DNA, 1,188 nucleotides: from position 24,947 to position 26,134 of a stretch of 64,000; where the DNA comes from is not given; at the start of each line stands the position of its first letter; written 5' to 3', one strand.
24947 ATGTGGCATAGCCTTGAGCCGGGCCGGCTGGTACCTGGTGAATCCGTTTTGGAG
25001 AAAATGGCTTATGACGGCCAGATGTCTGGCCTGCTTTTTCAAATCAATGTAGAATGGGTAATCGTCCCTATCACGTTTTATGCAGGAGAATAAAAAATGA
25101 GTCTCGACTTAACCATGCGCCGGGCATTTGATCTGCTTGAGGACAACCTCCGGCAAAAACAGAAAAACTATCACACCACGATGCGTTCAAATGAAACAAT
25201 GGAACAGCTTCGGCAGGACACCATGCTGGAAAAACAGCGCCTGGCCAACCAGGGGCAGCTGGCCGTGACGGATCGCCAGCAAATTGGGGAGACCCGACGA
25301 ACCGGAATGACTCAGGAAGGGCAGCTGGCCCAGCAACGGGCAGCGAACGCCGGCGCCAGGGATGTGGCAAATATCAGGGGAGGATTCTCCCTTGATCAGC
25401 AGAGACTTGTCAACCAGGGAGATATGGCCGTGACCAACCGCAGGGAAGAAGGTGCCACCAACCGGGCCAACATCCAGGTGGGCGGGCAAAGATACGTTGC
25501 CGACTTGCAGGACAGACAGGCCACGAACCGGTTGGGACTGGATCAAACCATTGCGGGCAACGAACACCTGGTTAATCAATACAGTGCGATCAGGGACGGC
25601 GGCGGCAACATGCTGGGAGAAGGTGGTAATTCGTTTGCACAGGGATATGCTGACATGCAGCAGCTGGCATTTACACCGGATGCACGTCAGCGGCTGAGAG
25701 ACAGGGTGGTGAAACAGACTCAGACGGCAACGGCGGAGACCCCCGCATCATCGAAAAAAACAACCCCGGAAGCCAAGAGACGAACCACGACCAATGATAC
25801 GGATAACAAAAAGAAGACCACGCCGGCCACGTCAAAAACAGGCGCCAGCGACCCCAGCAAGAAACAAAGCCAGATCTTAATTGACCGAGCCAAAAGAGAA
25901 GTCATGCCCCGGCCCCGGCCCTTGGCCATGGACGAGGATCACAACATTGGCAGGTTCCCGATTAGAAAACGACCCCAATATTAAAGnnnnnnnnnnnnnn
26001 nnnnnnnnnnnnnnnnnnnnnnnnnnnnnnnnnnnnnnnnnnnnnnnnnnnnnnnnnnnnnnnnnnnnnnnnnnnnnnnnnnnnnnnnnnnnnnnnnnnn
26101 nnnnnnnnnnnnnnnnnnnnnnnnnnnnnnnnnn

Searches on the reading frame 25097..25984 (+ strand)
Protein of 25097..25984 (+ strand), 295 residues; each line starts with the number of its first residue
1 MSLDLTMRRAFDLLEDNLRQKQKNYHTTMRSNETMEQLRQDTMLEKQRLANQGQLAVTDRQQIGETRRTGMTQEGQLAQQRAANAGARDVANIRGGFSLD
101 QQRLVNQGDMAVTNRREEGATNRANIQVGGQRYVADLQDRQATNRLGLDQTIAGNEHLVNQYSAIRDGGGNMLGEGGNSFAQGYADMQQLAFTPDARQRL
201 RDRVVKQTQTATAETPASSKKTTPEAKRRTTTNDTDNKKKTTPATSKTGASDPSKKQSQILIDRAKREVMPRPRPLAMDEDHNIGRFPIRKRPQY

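Call 9: search_protein_families(library=phrogs, proteins=[window:25097-25984:+], max_evalue=0.001)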
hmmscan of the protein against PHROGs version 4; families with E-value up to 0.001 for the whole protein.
window:25097-25984:+ (295 aa): 0 families

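Call 39: search_protein_families(library=pfam, proteins=[window:25097-25984:+], max_evalue=0.01)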
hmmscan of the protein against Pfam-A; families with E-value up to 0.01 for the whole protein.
window:25097-25984:+ (295 aa): 0 families

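Call 54: find_encoding_contigs(protein=window:25097-25984:+, flank=10000, max_places=8)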
Protein window:25097-25984:+ (295 aa): 13 contigs read that carry it; 6 places shown.
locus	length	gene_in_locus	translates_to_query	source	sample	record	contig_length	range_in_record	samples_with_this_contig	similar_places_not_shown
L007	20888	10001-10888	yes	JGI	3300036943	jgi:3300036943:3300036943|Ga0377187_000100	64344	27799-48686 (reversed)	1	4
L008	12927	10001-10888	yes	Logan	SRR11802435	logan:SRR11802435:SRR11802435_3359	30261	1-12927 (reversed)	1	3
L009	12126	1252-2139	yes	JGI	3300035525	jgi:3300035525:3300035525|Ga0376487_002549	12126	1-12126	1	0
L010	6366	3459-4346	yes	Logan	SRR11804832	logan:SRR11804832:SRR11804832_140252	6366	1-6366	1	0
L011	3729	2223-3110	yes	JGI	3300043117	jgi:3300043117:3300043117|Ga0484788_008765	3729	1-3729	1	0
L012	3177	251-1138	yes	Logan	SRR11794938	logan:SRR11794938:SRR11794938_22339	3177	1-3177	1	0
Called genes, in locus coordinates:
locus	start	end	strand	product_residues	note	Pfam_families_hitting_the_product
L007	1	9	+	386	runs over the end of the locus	-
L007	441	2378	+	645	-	-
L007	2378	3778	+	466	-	-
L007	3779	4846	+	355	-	-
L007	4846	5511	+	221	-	-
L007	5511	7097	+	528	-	-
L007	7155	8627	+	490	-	-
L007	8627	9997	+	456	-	-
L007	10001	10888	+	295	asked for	-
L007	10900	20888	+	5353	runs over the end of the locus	PF04851:ResIII, PF13872:AAA_34, PF13871:Helicase_C_4, PF18760:ART-PolyVal (weak), PF18838:LPD23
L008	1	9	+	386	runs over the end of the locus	-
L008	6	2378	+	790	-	-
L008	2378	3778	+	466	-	-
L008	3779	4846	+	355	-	-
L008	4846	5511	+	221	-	-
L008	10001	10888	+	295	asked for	-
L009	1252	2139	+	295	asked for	-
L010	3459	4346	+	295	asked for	-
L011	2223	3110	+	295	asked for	-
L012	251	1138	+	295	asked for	-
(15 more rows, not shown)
